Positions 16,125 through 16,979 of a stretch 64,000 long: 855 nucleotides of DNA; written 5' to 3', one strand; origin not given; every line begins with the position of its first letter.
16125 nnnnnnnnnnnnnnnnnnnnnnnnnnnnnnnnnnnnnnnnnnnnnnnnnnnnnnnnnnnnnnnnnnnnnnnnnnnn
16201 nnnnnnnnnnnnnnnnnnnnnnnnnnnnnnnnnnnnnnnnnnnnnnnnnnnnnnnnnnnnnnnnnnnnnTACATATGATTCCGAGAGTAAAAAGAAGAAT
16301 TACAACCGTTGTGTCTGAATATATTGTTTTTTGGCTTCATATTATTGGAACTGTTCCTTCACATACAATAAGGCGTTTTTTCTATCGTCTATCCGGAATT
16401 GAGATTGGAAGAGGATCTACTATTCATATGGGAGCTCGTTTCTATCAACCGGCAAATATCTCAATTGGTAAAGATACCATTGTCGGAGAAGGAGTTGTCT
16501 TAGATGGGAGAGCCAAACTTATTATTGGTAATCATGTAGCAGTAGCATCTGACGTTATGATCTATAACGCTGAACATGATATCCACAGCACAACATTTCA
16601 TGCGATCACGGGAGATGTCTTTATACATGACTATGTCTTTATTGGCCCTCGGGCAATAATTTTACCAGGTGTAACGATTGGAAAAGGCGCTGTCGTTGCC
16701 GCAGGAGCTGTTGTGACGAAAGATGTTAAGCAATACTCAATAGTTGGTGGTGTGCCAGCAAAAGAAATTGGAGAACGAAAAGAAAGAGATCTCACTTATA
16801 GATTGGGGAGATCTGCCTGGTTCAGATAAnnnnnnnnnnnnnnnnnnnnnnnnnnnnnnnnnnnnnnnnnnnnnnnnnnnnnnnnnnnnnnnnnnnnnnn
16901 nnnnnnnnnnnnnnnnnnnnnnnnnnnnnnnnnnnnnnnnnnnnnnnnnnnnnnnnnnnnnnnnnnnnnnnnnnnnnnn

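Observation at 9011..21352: Dense lipid-linked glycosylation machinery: three GT-C membrane transferases, an ArnC-like GT2 and a Wzy_C ligase fusion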

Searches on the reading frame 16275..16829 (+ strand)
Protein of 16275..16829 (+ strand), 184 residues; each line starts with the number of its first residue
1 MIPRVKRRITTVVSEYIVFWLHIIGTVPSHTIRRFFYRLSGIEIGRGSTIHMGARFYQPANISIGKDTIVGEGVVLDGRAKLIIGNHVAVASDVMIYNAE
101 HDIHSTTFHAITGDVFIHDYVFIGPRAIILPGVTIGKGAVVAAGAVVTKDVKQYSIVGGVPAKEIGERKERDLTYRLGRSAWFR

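Call 4: search_protein_families(library=pfam, proteins=[window:16275-16829:+], max_evalue=0.01)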
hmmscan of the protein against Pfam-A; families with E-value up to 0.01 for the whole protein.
window:16275-16829:+ (184 aa): 3 families
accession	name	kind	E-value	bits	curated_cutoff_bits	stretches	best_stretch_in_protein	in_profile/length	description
PF00132.30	Hexapep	-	4.2e-17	61.5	27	1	114-149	1-36/36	Bacterial transferase hexapeptide (six repeats)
PF14602.12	Hexapep_2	-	1.1e-09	38.2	27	1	121-149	8-34/34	Hexapeptide repeat of succinyl-transferase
PF25084.1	LbH_EIF2B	-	7.4e-05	23.1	54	1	60-151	20-97/105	EIF2B subunit epsilon LbH domain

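Call 7: search_protein_families(library=ncbifam, proteins=[window:16275-16829:+], max_evalue=0.01)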
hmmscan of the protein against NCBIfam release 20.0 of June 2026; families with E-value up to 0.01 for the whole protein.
window:16275-16829:+ (184 aa): 46 families (the best 25 are shown)
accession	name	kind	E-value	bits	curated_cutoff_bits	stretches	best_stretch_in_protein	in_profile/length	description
NF007797.0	PRK10502.1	subfamily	7.4e-30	103.9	192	1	26-170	37-181/183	WcaF family extracellular polysaccharide biosynthesis acetyltransferase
NF038307.1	EPS_acetyl_HpsU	equivalog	1.7e-21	76.7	305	1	26-164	36-174/178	hormogonium polysaccharide biosynthesis acetyltransferase HpsU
TIGR03308.1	phn_thr-fam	hypoth_equivalog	3.8e-21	75.9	201.65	1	116-183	110-177/204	phosphonate metabolim protein, transferase hexapeptide repeat family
TIGR03532.1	DapD_Ac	equivalog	1.3e-19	70.7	231.75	1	42-170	99-216/231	2,3,4,5-tetrahydropyridine-2,6-dicarboxylate N-acetyltransferase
NF000311.1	Vat_ABCDEFH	equivalog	7.7e-19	68.1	300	1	65-183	61-179/201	Vat family streptogramin A O-acetyltransferase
NF033468.1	stregram_VatI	exception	1.8e-18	67.1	415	1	109-173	107-171/208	streptogramin A O-acetyltransferase Vat(I)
TIGR03570.1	NeuD_NnaD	subfamily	3.7e-18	65.9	160.8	1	62-163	100-202/202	NeuD/PglB/VioB family sugar acetyltransferase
NF000490.1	chloram_CatB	equivalog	1.1e-17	64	350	1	79-172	69-168/210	type B chloramphenicol O-acetyltransferase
NF007499.0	PRK10092.1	equivalog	1.4e-17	64.1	314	1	60-165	72-180/183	maltose O-acetyltransferase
NF058585.1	HptprglPActTf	PfamEq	2.6e-17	62.9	300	1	83-171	79-163/172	heptaprenylglyceryl phosphate O-acetyltransferase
NF007076.0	PRK09527.1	equivalog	6.8e-16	58.3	347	1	44-175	70-192/203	galactoside O-acetyltransferase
TIGR04008.1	WcaF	equivalog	1.2e-15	57.9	326.3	1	32-169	42-179/180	colanic acid biosynthesis acetyltransferase WcaF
NF000111.1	stregram_VatD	exception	2.3e-15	57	400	1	64-182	63-181/209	streptogramin A O-acetyltransferase Vat(D)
NF000504.1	stregram_VatH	exception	1e-14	54.9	475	1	64-171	67-174/216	streptogramin A O-acetyltransferase Vat(H)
NF041874.1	EPS_EpsC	equivalog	3.2e-14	53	150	2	62-167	62-166/168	serine O-acetyltransferase EpsC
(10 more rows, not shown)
